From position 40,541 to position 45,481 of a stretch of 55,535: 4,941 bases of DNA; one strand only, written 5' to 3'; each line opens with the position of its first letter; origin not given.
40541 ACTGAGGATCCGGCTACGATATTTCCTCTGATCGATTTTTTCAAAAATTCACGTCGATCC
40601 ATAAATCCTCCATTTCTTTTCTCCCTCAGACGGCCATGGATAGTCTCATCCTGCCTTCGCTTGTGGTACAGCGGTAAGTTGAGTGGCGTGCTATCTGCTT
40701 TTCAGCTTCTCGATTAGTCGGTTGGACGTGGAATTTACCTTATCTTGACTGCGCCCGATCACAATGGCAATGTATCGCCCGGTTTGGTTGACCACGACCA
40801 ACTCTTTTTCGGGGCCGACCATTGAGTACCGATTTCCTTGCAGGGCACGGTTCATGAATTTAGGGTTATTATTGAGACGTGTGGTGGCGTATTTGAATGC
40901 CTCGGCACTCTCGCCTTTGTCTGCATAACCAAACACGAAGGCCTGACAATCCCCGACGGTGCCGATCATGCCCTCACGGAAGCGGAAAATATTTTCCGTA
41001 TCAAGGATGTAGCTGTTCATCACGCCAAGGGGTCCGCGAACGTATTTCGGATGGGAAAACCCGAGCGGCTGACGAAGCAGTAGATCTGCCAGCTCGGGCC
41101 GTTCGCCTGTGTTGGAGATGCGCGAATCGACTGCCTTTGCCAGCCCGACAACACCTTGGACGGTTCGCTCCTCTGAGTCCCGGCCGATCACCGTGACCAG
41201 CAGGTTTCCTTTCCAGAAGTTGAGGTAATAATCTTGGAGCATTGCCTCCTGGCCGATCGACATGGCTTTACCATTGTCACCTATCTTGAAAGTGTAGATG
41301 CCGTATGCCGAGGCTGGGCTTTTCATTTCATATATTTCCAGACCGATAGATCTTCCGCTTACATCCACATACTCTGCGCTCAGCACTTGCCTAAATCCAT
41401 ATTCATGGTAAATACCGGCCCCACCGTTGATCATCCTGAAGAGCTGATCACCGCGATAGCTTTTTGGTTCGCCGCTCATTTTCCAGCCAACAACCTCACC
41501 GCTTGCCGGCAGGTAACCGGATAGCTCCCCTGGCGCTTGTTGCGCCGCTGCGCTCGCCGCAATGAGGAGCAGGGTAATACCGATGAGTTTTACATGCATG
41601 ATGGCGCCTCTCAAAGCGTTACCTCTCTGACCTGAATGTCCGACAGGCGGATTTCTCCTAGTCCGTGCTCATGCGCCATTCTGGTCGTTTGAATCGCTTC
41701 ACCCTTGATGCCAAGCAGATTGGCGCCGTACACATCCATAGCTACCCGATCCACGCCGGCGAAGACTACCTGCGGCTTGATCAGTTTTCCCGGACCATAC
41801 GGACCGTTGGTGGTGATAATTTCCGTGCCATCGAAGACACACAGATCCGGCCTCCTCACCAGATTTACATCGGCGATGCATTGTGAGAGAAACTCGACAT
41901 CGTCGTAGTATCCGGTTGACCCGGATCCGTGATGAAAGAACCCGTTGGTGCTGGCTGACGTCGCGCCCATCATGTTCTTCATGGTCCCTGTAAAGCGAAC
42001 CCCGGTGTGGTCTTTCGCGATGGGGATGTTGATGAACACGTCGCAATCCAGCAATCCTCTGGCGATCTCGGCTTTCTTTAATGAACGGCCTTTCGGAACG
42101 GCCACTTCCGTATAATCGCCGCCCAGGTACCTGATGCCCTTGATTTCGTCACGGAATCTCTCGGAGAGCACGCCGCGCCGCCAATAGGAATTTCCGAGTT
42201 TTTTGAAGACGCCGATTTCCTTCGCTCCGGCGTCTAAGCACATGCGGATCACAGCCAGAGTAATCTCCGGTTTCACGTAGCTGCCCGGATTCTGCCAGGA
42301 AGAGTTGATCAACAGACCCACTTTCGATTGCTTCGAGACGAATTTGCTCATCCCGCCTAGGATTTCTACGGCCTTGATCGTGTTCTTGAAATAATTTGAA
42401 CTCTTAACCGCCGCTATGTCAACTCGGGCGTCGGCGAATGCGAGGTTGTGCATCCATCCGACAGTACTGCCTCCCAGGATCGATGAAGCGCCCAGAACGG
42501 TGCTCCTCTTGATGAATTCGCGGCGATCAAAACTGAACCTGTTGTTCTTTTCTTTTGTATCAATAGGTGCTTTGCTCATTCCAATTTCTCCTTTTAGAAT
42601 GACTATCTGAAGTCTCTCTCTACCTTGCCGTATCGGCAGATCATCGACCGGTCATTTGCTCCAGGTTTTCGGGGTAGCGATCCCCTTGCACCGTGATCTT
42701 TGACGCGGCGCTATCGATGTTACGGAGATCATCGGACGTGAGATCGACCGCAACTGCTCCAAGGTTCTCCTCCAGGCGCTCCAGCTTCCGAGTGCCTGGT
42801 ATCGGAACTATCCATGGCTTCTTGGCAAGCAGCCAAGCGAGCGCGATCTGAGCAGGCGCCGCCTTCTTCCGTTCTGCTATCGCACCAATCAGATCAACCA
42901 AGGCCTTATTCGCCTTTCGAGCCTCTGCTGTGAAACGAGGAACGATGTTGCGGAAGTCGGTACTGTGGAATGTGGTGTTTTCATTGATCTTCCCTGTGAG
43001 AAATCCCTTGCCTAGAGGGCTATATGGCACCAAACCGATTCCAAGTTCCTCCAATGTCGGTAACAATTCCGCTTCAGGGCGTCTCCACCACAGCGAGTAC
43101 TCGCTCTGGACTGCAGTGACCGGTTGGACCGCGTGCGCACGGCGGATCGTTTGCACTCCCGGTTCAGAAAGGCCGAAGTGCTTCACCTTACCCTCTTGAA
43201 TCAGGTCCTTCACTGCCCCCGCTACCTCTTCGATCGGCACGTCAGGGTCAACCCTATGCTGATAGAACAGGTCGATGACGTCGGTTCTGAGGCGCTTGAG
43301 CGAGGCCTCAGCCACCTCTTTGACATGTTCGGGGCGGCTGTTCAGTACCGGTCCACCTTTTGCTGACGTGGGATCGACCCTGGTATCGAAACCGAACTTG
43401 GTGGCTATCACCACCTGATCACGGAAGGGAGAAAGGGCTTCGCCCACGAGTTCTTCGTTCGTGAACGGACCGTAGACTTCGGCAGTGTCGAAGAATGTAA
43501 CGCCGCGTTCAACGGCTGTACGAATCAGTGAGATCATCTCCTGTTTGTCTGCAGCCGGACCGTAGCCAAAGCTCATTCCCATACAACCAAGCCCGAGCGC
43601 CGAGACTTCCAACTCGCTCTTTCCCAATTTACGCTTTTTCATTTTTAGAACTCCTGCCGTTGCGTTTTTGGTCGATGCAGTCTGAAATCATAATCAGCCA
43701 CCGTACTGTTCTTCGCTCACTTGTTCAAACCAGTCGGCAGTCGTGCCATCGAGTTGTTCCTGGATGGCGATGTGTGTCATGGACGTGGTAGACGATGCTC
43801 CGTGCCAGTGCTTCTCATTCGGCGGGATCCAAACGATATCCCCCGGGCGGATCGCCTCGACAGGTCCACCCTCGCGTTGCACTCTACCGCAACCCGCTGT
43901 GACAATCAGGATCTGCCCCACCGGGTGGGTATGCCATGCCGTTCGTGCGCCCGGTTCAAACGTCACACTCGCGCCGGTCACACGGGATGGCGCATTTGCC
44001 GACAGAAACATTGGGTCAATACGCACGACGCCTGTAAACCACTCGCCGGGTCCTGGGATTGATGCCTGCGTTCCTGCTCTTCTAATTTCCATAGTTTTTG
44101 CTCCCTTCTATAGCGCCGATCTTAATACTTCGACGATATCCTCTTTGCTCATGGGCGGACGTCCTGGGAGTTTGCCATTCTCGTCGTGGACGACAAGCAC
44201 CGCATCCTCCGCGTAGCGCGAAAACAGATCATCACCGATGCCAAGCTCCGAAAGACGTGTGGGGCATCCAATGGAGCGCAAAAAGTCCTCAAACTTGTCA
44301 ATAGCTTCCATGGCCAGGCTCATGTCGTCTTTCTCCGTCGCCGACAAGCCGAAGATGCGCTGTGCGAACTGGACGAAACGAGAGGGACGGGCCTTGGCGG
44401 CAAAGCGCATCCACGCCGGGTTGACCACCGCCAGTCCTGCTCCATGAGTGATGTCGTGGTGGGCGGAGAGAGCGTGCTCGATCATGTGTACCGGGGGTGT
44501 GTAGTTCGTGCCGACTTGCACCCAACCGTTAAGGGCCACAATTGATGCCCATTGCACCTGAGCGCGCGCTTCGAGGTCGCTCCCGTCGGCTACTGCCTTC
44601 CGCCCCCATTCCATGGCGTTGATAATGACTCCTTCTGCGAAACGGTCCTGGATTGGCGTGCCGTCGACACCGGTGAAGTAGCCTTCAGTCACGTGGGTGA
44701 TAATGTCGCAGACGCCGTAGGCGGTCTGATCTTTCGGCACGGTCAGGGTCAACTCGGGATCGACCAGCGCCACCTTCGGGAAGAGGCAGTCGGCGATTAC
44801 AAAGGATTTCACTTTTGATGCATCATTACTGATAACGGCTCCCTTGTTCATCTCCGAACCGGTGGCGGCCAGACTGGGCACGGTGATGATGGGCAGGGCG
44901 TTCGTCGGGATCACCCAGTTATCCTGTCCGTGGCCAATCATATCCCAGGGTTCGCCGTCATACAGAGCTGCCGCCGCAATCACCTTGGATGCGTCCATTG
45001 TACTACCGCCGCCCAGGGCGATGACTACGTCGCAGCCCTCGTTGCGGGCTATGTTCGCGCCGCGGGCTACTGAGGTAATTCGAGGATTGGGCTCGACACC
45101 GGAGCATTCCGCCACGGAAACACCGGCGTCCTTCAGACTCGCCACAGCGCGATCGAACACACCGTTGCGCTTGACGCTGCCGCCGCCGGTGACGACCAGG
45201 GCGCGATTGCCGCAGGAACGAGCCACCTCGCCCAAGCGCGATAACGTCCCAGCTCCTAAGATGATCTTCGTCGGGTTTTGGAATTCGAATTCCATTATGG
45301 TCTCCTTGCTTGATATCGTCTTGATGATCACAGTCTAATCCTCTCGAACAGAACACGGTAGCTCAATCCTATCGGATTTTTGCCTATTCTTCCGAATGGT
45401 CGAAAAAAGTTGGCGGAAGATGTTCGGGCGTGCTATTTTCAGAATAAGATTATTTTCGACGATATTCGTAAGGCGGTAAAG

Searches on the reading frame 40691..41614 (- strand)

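Call 74: search_protein_families(library=pfam, proteins=[window:40691-41614:-], max_evalue=0.01)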
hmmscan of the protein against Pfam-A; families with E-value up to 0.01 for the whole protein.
window:40691-41614:- (307 aa): 1 family
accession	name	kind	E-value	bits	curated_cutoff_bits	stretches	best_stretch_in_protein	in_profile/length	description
PF20244.3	DUF6599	-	3.1e-44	151.2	27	1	43-228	3-183/186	Family of unknown function (DUF6599)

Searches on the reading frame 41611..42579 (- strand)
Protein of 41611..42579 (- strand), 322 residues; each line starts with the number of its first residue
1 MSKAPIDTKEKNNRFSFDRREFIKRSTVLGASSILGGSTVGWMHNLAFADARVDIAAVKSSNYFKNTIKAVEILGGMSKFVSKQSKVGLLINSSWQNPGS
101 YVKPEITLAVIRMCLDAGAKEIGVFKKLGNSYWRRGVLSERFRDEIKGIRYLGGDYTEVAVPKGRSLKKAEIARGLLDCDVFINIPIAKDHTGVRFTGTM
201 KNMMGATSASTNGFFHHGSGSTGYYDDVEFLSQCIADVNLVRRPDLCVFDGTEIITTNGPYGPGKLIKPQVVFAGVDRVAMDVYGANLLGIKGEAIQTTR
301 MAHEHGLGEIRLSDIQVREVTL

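Call 74: search_protein_families(library=pfam, proteins=[window:41611-42579:-], max_evalue=0.01)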
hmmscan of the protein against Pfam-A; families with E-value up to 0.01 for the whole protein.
window:41611-42579:- (322 aa): 1 family
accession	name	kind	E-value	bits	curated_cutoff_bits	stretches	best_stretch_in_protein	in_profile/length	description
PF04015.17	DUF362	-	6.3e-33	115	24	1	97-286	12-199/200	Domain of unknown function (DUF362)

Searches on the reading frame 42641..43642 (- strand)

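Call 74: search_protein_families(library=pfam, proteins=[window:42641-43642:-], max_evalue=0.01)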
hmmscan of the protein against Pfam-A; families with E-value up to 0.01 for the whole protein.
window:42641-43642:- (333 aa): 1 family
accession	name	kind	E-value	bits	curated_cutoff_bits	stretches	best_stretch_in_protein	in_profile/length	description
PF00248.27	Aldo_ket_red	-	1.2e-76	258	24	1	16-312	2-289/291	Aldo/keto reductase family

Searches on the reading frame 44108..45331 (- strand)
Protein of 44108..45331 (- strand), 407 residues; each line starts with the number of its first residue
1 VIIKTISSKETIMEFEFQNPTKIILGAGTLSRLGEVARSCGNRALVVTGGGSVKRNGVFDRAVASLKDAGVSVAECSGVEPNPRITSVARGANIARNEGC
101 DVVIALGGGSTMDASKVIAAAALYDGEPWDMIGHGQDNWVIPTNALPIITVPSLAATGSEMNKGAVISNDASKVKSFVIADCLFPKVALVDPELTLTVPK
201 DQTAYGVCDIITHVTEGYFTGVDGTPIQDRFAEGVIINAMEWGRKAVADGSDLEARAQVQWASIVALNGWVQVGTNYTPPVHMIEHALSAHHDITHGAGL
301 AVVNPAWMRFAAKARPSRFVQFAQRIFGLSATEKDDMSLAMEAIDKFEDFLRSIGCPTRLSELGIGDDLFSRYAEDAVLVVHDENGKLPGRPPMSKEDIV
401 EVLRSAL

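Call 4: search_protein_families(library=pfam, proteins=[window:44108-45331:-], max_evalue=0.01)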
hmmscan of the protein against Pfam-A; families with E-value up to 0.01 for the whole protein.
window:44108-45331:- (407 aa): 3 families
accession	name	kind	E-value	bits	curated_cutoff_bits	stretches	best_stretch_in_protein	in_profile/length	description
PF00465.25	Fe-ADH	-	4.4e-51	173.3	31.3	1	20-192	1-168/168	Iron-containing alcohol dehydrogenase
PF25137.1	ADH_Fe_C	-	8.1e-35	120.7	27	1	203-406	1-193/194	Fe-containing alcohol dehydrogenase family, C-terminal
PF13685.12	Fe-ADH_2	-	2.4e-10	41.1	28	1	25-121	2-96/149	Iron-containing alcohol dehydrogenase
